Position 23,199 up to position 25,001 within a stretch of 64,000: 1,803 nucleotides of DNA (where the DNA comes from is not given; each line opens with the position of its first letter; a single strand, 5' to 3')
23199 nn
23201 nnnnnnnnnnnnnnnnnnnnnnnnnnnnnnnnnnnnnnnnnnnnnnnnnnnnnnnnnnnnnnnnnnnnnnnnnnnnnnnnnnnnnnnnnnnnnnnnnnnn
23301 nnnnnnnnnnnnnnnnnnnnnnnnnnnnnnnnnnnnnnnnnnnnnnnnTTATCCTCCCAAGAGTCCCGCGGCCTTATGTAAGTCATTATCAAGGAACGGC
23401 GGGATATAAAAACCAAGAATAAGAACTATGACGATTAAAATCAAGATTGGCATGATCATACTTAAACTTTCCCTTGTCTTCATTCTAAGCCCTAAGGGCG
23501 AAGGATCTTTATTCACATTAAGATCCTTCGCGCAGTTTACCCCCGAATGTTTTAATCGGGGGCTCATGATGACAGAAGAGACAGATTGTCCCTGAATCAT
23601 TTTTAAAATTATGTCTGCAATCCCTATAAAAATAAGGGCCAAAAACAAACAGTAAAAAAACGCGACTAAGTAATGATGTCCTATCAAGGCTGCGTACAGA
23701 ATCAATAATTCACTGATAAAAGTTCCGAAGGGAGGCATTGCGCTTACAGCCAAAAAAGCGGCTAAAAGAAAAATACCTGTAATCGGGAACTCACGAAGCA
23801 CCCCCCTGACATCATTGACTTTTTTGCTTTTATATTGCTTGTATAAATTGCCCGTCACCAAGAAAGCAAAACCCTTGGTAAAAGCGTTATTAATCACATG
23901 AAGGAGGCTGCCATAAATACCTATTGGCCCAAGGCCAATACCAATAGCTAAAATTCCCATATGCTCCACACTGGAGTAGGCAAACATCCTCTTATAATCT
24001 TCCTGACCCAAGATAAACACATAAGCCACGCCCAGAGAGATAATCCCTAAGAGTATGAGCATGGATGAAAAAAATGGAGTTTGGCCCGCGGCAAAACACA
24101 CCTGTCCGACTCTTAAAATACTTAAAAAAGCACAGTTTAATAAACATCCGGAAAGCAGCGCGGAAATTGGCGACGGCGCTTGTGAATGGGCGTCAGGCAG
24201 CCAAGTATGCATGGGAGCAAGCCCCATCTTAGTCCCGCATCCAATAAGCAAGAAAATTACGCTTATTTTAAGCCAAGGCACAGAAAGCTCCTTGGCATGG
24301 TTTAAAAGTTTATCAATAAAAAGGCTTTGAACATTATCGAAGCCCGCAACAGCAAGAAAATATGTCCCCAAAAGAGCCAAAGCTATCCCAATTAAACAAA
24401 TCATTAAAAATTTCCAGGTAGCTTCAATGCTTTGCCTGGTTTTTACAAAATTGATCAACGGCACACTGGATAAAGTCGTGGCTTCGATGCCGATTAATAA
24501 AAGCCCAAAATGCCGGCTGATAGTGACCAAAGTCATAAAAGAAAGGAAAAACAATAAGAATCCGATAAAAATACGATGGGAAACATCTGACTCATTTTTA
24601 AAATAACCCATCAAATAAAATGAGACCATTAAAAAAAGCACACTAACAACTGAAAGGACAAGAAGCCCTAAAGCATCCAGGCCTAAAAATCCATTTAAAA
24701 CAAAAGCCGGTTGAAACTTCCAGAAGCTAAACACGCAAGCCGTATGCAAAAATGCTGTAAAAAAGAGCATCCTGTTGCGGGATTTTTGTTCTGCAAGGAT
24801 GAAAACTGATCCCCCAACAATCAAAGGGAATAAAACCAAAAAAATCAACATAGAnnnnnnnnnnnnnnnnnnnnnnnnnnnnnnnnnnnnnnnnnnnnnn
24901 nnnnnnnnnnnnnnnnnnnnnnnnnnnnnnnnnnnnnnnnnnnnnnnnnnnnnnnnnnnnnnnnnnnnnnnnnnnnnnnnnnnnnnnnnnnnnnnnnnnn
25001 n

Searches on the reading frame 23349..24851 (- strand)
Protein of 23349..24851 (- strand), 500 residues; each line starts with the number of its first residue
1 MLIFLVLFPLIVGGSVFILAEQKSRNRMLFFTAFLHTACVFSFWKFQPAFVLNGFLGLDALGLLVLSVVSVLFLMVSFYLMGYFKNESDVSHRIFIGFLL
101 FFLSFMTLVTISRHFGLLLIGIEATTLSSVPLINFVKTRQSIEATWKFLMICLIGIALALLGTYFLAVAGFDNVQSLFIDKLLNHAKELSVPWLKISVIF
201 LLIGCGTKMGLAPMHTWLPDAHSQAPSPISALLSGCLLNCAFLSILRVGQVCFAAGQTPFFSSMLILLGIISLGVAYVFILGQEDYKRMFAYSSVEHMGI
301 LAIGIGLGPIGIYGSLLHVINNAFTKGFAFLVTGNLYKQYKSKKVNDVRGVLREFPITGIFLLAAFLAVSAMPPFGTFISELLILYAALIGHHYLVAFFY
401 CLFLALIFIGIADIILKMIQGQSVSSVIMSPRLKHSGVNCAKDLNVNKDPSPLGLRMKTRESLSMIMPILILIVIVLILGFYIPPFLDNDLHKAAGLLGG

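Call 63: search_protein_families(library=pfam, proteins=[window:23349-24851:-], max_evalue=0.00001)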
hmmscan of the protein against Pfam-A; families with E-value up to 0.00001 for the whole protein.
window:23349-24851:- (500 aa): 1 family
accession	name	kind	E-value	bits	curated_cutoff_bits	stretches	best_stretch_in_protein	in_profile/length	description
PF00361.26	Proton_antipo_M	-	2.8e-46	158.5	21.5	1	115-399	4-286/294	NADH:quinone oxidoreductase/Mrp antiporter, TM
